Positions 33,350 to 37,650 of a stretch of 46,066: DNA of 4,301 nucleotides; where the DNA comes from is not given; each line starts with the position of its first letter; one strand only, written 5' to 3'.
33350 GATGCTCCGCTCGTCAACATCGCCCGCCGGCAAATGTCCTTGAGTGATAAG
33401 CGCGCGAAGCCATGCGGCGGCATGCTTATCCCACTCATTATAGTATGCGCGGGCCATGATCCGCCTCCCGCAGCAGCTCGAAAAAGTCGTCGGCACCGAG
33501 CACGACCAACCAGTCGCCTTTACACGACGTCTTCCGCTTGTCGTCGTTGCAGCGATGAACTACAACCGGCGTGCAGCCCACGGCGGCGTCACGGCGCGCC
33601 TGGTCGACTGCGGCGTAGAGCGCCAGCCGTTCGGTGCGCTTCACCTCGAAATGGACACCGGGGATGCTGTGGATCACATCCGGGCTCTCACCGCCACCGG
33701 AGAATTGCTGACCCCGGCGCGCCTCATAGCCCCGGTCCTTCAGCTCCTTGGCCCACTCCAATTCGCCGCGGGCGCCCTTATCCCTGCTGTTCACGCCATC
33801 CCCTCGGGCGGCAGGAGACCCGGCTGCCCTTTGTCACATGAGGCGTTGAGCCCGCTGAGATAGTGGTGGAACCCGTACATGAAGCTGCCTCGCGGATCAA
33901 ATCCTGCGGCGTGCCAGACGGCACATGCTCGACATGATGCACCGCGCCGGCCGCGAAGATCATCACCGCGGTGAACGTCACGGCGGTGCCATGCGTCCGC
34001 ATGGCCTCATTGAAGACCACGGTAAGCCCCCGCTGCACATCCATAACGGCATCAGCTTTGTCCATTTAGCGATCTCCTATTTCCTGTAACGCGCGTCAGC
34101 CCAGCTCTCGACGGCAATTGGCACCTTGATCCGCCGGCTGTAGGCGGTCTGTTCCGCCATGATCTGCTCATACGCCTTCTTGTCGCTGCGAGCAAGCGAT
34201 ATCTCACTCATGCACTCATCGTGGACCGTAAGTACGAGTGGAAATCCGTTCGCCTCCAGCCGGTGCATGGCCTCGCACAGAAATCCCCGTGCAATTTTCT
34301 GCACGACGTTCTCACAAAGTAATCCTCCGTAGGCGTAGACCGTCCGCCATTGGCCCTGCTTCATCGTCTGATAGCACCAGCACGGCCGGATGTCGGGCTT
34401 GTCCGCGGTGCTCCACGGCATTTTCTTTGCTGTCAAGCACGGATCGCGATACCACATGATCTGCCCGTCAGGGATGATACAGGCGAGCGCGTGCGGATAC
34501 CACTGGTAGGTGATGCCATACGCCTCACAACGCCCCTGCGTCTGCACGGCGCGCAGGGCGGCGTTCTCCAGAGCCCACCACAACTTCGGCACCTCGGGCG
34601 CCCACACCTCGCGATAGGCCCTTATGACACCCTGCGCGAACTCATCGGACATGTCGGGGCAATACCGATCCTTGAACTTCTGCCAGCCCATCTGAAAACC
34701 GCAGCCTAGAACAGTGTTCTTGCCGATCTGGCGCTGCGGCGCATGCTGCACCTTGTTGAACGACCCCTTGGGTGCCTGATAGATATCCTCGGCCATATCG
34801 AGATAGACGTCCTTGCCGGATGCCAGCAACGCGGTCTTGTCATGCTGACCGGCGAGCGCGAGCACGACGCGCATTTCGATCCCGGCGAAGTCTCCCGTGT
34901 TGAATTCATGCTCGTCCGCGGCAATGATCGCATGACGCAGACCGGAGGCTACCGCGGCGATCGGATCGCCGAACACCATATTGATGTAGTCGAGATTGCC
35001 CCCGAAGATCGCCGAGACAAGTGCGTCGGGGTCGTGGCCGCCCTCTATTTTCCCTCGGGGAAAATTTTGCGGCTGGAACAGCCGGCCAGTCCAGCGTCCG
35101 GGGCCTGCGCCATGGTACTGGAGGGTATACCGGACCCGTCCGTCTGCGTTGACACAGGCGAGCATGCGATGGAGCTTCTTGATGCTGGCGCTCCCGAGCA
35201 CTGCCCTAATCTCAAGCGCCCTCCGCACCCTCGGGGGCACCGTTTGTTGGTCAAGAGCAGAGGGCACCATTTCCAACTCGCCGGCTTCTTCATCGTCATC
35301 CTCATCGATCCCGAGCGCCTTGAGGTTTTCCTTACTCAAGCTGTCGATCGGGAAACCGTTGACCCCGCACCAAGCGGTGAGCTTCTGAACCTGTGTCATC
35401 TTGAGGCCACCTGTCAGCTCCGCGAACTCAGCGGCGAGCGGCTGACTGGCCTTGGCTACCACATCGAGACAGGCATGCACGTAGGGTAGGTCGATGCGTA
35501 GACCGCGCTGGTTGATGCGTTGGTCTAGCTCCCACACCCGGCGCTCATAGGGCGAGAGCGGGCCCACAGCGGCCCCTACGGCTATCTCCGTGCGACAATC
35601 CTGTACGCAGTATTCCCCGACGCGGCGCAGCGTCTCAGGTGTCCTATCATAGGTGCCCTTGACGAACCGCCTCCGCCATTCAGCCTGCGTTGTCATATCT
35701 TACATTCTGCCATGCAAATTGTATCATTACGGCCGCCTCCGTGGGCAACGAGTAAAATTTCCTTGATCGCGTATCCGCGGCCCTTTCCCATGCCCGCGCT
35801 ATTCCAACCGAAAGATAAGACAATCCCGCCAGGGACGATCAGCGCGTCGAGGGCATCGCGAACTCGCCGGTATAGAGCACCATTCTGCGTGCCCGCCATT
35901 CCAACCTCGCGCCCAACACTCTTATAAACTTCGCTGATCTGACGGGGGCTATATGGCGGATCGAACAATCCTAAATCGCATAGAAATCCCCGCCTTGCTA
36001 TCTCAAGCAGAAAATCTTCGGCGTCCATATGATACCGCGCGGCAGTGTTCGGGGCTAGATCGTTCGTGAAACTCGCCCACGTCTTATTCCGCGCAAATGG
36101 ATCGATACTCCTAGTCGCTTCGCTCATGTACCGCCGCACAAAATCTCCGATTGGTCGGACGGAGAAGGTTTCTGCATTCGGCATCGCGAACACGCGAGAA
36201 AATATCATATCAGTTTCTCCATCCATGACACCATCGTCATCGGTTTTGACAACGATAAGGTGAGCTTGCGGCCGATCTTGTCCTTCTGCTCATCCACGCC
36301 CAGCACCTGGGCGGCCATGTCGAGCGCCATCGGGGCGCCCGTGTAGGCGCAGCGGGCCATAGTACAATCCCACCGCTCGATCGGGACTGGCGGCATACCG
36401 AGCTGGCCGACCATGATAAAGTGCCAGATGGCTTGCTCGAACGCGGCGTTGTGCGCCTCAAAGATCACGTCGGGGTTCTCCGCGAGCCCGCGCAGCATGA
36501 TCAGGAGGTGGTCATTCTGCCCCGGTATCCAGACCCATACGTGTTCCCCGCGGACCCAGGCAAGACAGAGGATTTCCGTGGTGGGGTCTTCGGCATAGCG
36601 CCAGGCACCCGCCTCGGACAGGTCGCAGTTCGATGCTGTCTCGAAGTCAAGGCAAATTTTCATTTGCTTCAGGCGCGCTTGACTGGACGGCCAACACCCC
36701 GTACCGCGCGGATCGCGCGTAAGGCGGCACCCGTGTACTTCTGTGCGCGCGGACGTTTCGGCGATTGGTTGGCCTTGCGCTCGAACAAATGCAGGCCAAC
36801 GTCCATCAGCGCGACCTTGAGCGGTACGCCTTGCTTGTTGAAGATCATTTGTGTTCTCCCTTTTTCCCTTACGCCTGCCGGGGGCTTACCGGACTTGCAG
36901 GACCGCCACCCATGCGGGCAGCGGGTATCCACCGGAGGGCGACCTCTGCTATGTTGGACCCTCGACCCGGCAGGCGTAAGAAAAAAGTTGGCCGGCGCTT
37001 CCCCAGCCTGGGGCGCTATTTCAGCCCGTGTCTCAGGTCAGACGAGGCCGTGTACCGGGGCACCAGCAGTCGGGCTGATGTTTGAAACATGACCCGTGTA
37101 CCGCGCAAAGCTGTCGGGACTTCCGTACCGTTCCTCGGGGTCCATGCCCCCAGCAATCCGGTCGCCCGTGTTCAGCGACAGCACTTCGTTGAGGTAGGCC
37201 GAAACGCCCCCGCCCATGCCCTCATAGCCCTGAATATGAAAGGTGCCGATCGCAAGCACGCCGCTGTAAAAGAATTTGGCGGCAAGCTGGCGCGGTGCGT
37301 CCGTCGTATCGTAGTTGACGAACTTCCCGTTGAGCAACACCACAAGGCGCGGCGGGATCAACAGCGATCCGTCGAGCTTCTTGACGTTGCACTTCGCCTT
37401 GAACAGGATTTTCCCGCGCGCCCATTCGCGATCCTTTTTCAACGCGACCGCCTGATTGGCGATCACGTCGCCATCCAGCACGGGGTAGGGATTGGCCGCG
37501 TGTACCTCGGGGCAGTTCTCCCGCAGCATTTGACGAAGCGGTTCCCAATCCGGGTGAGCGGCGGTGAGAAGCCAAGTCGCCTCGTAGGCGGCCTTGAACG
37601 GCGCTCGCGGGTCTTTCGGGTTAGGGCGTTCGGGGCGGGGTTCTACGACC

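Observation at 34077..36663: Family A DNA polymerase split inside its exonuclease domain by a methyltransferase gene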

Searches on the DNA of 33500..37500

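Call 14: search_rna_families(source=window, start=33500, end=37500, threshold=evalue, max_evalue=1)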
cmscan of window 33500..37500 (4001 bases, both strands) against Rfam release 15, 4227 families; matches with E-value up to 1: 0.
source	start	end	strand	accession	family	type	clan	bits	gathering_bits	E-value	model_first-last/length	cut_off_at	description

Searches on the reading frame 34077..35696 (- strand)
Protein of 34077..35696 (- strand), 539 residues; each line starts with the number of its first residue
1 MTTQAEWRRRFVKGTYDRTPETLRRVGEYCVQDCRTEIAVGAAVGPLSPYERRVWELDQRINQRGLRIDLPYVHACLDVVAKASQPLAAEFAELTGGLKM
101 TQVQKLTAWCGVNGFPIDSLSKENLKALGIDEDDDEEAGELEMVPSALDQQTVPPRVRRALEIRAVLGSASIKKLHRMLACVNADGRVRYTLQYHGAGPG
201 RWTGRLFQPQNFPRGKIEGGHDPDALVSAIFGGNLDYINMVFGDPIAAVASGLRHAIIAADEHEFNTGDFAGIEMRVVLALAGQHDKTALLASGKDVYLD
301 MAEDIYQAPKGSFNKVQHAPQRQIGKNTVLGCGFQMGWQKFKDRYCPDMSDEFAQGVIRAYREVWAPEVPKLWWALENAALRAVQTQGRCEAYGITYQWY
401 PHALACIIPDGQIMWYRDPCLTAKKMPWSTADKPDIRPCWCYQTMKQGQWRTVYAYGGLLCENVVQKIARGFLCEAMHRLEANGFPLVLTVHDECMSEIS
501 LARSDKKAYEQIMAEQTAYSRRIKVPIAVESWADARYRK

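Call 3: search_protein_families(library=pfam, proteins=[window:34077-35696:-], max_evalue=0.01)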
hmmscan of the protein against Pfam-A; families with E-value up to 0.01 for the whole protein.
window:34077-35696:- (539 aa): 1 family
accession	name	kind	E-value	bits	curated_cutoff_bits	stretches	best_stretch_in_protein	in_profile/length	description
PF00476.26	DNA_pol_A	-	5.4e-11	42.5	34.3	1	249-364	137-247/381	DNA polymerase family A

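Call 6: search_protein_families(library=phrogs, proteins=[window:34077-35696:-], max_evalue=0.001)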
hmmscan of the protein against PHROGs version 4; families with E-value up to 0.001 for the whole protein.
window:34077-35696:- (539 aa): 3 families
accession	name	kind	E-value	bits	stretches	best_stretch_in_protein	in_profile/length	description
phrog_17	-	DNA, RNA and nucleotide metabolism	9.9e-58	197.1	1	24-538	804-1231/1445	DNA polymerase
phrog_10285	-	DNA, RNA and nucleotide metabolism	6e-31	108.7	1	253-521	45-304/321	DNA polymerase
phrog_7766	-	DNA, RNA and nucleotide metabolism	1.1e-25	91.1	1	352-538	6-184/186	DNA polymerase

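Call 36: search_protein_families(library=ncbifam, proteins=[window:34077-35696:-], max_evalue=0.1)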
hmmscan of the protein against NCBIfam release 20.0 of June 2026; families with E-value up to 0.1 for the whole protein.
window:34077-35696:- (539 aa): 6 families
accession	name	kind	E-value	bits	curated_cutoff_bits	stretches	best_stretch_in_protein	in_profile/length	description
TIGR00593.1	pola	equivalog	1.6e-05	23.5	600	1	253-362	651-754/890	DNA polymerase I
NF004397.1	PRK05755.1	equivalog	3.6e-05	22.5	720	1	252-329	649-722/889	DNA polymerase I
NF011538.0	PRK14975.1-1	equivalog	0.027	12.9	389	1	250-307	312-368/557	bifunctional 3'-5' exonuclease/DNA polymerase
NF011539.0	PRK14975.1-3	equivalog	0.043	12.1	640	0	254-361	392-499/628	bifunctional 3'-5' exonuclease/DNA polymerase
NF038380.1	phage_DpoZ_1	exception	0.05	12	500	0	454-530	518-594/607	aminoadenine-incorporating DNA polymerase DpoZ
NF038381.1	phage_DpoZ_2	exception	0.089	11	350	0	261-352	501-593/754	aminoadenine-incorporating DNA polymerase DpoZ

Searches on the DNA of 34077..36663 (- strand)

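Call 5: search_dna_similar(query=window:34077-36663:-, collection=phages, mode=distant, max_rows=25)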
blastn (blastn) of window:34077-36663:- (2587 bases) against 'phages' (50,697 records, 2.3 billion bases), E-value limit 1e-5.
No match.
